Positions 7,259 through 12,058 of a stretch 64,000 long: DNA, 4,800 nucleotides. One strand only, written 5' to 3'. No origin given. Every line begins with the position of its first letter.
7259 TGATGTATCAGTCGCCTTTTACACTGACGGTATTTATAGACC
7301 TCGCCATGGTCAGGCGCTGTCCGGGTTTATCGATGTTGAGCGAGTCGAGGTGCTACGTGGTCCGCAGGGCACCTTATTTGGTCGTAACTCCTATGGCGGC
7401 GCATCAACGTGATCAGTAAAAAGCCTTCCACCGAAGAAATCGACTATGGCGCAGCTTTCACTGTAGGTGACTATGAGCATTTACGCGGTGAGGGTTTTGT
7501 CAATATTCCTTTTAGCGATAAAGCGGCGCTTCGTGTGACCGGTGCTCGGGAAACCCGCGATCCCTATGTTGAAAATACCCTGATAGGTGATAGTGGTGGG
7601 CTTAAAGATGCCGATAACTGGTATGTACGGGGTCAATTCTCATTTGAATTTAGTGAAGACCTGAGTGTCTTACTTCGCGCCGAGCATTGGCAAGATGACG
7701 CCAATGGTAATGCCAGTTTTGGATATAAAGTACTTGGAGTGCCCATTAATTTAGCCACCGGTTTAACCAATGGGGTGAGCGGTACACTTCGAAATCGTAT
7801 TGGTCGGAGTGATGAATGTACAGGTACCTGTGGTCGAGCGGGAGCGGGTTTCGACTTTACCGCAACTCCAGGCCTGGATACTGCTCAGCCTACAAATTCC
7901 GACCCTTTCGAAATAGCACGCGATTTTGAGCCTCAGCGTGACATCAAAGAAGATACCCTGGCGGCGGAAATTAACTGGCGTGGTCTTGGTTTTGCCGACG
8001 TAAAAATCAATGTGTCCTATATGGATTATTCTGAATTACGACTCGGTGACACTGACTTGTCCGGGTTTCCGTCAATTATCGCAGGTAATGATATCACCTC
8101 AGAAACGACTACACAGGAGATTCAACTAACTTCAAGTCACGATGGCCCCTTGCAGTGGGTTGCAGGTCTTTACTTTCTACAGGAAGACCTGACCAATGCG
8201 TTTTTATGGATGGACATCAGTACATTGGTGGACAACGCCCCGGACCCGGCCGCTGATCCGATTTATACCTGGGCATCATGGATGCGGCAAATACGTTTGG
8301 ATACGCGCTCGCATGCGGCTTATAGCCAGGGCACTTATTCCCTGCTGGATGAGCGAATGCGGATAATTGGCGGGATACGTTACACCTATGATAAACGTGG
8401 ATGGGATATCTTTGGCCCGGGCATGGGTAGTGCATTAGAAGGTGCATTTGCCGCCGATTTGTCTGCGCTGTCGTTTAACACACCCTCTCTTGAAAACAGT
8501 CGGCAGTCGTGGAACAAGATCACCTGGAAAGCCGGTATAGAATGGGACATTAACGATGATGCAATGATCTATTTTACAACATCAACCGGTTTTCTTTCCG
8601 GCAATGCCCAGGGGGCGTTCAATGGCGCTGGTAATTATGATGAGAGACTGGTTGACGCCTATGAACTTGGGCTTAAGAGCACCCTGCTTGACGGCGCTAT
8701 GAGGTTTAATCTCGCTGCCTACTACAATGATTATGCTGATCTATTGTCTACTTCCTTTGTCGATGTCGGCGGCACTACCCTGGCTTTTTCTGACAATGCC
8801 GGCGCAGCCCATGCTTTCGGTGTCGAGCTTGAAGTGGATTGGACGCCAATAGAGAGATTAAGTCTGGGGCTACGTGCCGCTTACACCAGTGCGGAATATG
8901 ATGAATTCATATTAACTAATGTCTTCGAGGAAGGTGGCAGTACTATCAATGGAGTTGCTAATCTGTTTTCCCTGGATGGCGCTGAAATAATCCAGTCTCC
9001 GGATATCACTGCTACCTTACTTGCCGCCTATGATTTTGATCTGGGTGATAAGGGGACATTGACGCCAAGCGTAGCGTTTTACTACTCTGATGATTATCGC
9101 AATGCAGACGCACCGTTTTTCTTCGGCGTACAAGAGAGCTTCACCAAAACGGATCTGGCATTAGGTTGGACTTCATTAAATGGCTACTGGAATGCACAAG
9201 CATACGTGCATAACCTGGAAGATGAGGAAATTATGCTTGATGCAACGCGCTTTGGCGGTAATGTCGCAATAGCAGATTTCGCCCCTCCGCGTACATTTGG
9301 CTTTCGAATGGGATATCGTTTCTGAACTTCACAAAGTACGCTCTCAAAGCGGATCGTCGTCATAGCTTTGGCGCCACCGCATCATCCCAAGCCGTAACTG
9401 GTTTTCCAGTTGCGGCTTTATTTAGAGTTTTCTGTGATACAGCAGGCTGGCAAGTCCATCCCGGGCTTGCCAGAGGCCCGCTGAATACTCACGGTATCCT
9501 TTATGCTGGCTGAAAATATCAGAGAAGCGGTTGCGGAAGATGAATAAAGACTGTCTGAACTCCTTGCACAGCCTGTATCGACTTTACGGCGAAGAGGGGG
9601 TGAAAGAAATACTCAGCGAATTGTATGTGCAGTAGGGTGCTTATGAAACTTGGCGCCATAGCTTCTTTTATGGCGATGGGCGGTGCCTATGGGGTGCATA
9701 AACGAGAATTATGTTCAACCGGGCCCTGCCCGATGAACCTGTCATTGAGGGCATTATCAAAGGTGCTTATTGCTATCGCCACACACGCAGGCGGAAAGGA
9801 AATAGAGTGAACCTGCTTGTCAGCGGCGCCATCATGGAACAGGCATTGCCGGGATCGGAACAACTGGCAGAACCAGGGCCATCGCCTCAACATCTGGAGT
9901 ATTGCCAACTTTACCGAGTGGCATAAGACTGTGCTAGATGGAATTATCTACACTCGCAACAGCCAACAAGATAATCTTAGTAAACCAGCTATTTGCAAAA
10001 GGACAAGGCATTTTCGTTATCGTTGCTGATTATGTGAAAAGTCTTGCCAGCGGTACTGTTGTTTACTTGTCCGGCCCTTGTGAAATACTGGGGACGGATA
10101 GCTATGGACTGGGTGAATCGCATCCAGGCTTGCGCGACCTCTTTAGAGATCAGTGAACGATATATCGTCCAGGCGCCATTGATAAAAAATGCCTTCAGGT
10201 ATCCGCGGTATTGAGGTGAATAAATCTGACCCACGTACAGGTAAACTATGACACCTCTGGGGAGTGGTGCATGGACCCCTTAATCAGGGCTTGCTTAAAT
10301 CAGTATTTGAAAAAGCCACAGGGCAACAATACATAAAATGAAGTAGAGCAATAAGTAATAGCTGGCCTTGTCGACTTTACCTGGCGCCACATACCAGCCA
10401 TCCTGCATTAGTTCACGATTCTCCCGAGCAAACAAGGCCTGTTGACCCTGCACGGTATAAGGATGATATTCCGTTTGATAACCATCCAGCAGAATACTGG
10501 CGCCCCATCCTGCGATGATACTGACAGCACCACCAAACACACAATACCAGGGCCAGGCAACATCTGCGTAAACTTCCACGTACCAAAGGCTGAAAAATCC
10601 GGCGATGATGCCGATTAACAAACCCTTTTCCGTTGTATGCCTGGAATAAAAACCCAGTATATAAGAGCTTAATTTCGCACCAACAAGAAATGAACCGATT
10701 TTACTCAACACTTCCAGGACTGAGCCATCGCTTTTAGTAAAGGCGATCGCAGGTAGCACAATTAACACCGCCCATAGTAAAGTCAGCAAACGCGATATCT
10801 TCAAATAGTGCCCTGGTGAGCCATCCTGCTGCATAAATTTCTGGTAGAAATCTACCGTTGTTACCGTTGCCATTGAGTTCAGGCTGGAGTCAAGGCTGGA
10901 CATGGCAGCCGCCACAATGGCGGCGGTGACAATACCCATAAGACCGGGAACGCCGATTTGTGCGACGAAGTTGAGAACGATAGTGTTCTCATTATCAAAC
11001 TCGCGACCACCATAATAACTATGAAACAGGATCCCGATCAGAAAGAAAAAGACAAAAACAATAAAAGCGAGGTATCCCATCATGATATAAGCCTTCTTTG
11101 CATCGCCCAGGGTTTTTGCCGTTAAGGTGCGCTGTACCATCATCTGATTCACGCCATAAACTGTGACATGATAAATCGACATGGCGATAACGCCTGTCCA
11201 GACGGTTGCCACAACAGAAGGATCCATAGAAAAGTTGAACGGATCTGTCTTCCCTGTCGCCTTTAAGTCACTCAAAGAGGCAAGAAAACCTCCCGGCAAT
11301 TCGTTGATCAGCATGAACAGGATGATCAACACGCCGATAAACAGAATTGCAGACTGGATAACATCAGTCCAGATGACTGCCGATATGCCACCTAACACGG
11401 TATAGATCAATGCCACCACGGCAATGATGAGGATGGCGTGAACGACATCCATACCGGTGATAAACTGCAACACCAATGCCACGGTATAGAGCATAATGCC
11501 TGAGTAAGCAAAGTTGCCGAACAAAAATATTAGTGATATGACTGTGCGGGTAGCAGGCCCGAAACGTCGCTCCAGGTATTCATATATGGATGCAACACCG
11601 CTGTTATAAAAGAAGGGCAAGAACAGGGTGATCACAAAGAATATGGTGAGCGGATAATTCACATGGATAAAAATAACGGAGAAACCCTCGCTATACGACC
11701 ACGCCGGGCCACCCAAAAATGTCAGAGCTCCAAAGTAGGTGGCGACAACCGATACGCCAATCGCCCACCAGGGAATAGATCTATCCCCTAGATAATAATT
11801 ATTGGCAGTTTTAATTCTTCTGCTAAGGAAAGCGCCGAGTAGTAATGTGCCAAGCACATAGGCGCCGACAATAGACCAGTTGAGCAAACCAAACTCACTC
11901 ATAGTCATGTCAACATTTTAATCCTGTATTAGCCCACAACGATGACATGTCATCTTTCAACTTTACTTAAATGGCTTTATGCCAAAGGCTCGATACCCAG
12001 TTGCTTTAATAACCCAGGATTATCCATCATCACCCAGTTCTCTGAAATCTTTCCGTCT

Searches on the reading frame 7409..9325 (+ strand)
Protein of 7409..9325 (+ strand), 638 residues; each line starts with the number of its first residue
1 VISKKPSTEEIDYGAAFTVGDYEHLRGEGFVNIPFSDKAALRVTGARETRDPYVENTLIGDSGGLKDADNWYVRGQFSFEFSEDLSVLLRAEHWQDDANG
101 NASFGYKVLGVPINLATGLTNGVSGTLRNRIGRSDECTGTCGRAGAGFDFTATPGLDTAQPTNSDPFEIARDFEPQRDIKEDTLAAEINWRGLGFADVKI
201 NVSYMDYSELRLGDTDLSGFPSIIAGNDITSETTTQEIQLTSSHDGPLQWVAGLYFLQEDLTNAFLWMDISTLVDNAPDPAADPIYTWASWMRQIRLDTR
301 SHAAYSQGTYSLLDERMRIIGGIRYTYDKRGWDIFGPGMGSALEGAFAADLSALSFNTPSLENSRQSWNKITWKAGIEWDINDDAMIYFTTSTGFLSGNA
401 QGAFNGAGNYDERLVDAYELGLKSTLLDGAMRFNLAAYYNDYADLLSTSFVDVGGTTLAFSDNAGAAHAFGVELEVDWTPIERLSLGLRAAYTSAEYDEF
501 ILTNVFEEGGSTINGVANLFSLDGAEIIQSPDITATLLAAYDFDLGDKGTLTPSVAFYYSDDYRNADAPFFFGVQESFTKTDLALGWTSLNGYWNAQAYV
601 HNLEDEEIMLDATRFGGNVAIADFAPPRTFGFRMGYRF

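Call 6: search_protein_families(library=pfam, proteins=[window:7409-9325:+])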
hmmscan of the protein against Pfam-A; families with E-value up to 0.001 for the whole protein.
window:7409-9325:+ (638 aa): 1 family
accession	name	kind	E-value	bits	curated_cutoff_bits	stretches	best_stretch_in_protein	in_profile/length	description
PF00593.30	TonB_dep_Rec_b-barrel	-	3.2e-32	113.4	27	1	149-603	29-436/436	TonB dependent receptor-like, beta-barrel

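Call 46: search_protein_families(library=ncbifam, proteins=[window:7409-9325:+], max_evalue=0.001)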
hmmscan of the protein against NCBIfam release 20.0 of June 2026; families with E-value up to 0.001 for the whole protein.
window:7409-9325:+ (638 aa): 4 families
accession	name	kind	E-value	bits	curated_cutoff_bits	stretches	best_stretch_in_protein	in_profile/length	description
TIGR01783.1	TonB-siderophor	subfamily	5.4e-23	81.5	223.5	1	367-638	404-649/649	TonB-dependent siderophore receptor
NF053590.1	TonB_dep_TOL0244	equivalog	2.7e-05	23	645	1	398-487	400-486/604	TOL_0244 family TonB-dependent receptor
TIGR01785.1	TonB-hemin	subfamily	2.8e-05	22.8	316.85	1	296-496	360-562/677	TonB-dependent heme/hemoglobin receptor family protein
TIGR04056.1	OMP_RagA_SusC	subfamily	0.0002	19.8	368.25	1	416-493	659-738/981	SusC/RagA family TonB-linked outer membrane protein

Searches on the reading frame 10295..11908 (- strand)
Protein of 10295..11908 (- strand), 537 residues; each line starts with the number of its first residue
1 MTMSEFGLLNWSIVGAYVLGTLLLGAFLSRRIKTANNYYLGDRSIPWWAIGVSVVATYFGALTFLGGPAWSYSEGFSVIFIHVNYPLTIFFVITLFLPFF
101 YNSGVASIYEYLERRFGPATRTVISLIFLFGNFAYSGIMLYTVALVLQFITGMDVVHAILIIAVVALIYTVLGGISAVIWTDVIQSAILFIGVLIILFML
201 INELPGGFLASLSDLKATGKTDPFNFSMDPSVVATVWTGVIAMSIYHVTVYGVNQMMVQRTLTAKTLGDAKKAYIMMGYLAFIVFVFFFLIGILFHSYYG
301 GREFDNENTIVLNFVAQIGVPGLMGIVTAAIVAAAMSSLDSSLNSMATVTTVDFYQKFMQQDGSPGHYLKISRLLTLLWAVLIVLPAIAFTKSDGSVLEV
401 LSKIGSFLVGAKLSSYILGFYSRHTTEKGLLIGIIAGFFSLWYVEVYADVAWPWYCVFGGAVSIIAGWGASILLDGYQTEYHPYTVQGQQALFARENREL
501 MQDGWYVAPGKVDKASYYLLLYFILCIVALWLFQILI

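Call 6: search_protein_families(library=pfam, proteins=[window:10295-11908:-])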
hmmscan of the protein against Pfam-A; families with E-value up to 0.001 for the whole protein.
window:10295-11908:- (537 aa): 1 family
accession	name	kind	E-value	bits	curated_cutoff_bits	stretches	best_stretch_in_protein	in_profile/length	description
PF00474.23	SSF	-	5.5e-51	174.1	22.8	1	38-437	1-406/406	Sodium:solute symporter family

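Call 46: search_protein_families(library=ncbifam, proteins=[window:10295-11908:-], max_evalue=0.001)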
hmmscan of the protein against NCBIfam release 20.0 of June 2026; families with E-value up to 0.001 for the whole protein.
window:10295-11908:- (537 aa): 9 families
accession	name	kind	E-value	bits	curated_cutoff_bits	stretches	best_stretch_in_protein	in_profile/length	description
TIGR00813.1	sss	superfamily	5.5e-79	266.1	184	1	38-437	1-411/411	sodium/solute symporter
NF007790.0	PRK10484.1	equivalog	2.2e-48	165.4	401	1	31-452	28-459/527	solute:sodium symporter family transporter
TIGR02121.1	Na_Pro_sym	equivalog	2.4e-30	105.7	515.5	1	14-440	7-433/488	sodium/proline symporter PutP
TIGR02119.1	panF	equivalog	1.3e-23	83.8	328.05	1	21-447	14-440/471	sodium/pantothenate symporter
TIGR03648.1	Na_symport_lg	subfamily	2.8e-15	55.7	320.75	2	27-211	16-201/547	VC_2705 family sodium/solute symporter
NF011948.0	PRK15419.1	equivalog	1.2e-13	50.8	955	1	16-441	13-441/502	sodium/proline symporter PutP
NF006903.2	PRK09395.1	subfamily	5.1e-12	45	750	1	15-452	42-486/552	cation/acetate symporter ActP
NF009135.0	PRK12488.1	subfamily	1.2e-08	34.1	850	1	10-452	31-483/549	cation/acetate symporter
NF058657.1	MncbAcdTpMctC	equivalog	1.2e-07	30.6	670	1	8-448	6-456/527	monocarboxylic acid transporter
